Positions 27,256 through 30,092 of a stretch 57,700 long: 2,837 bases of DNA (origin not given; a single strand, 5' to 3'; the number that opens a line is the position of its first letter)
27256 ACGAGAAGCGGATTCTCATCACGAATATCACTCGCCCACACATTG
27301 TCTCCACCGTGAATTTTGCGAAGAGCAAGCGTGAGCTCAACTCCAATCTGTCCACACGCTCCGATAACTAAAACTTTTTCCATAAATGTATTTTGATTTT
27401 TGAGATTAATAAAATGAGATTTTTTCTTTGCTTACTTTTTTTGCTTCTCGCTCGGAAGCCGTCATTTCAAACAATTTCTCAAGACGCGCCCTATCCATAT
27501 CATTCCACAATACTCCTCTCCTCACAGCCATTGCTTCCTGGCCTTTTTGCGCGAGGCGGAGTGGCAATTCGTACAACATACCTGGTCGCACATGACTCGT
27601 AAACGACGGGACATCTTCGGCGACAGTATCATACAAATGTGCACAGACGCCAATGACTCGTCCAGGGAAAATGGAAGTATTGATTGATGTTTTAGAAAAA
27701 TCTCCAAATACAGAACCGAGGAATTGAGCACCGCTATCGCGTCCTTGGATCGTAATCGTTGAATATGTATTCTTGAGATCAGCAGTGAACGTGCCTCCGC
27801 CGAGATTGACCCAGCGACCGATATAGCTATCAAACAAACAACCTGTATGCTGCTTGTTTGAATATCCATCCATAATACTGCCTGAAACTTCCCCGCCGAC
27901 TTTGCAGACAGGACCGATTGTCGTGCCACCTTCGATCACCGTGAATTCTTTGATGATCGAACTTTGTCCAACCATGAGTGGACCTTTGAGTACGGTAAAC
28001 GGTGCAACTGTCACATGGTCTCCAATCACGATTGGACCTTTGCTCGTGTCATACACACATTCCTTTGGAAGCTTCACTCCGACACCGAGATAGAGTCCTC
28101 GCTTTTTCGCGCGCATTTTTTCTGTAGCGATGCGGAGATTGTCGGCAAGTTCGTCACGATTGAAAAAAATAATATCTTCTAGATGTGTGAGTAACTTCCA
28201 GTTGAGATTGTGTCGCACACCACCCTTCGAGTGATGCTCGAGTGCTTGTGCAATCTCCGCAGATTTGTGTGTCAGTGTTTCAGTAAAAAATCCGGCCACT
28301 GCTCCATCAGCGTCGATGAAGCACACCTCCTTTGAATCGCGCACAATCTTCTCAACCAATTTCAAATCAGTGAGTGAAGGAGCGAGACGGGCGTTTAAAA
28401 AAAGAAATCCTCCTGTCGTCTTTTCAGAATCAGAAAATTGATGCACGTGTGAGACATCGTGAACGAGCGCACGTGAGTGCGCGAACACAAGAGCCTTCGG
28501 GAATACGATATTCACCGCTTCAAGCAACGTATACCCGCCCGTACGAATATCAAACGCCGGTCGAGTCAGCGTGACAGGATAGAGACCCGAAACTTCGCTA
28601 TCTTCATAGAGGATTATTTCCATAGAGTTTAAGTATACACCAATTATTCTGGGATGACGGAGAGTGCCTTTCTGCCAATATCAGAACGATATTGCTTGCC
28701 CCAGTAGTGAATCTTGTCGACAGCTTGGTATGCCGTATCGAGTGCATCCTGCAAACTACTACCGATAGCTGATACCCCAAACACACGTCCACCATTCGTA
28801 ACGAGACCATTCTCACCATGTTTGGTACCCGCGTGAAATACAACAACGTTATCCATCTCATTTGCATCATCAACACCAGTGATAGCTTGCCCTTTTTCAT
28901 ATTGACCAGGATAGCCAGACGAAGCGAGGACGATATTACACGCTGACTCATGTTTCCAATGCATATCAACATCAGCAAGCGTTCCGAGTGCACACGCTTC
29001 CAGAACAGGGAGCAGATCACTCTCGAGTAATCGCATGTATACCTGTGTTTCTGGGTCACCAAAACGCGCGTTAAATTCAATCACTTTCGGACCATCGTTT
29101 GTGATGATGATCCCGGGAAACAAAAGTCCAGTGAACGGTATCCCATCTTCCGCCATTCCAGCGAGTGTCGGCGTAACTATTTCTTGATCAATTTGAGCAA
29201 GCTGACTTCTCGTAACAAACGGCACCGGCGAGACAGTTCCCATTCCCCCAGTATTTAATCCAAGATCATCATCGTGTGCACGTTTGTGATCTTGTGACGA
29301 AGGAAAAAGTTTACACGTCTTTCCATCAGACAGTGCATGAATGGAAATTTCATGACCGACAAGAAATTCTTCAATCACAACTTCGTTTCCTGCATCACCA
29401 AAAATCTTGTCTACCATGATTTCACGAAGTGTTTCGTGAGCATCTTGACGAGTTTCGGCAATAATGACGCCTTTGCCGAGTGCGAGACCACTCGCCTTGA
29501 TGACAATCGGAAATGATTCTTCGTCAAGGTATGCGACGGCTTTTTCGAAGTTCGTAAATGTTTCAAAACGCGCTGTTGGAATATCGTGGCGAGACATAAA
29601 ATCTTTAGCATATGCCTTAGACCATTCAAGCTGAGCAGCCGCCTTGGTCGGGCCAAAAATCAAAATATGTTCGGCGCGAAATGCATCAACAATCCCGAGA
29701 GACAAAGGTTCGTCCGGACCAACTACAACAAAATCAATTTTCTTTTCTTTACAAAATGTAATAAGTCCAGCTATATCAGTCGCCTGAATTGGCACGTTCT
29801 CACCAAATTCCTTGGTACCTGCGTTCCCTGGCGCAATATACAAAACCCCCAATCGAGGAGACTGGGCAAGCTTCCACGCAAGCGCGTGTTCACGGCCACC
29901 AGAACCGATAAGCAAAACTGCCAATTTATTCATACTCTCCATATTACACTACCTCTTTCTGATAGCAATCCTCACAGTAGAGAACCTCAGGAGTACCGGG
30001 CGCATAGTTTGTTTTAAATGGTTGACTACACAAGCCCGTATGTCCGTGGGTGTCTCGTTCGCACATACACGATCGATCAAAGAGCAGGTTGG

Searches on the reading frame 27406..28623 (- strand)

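Call 12: search_protein_families(library=pfam, proteins=[window:27406-28623:-], max_evalue=0.00001)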
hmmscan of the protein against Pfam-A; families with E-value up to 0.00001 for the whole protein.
window:27406-28623:- (405 aa): 2 families
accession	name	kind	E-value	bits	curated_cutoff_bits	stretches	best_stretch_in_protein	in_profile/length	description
PF13562.11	NTP_transf_4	-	3.8e-16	60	27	1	3-168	1-150/153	Sugar nucleotidyl transferase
PF00132.30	Hexapep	-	6.6e-06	26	27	0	196-214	18-36/36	Bacterial transferase hexapeptide (six repeats)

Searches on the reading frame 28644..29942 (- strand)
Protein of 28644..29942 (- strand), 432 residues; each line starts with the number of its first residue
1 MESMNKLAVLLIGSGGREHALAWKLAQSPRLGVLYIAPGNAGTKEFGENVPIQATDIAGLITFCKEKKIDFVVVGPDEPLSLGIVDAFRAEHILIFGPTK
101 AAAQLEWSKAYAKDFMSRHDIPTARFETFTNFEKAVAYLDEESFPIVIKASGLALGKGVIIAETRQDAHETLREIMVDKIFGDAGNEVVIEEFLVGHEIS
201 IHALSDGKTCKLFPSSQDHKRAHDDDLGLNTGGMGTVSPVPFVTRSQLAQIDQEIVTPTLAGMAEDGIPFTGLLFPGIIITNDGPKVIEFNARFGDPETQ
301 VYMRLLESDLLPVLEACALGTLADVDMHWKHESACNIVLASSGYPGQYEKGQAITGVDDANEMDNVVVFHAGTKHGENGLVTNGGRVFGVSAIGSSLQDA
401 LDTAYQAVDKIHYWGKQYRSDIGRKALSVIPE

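Call 12: search_protein_families(library=pfam, proteins=[window:28644-29942:-], max_evalue=0.00001)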
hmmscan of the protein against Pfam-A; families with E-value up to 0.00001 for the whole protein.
window:28644-29942:- (432 aa): 4 families
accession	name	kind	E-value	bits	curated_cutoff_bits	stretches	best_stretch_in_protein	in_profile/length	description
PF01071.24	GARS_A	-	2.5e-78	262.8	27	1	108-299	2-194/194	Phosphoribosylglycinamide synthetase, ATP-grasp (A) domain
PF02844.21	GARS_N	-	7.9e-39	132.9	29.5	1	8-106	2-100/100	Phosphoribosylglycinamide synthetase, N domain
PF02843.22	GARS_C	-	1.3e-31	109.2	34.8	1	334-425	1-92/92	Phosphoribosylglycinamide synthetase, C domain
PF02786.22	CPSase_L_D2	-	3.1e-06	27.3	19.8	1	109-209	2-105/211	Carbamoyl-phosphate synthase L chain, ATP binding domain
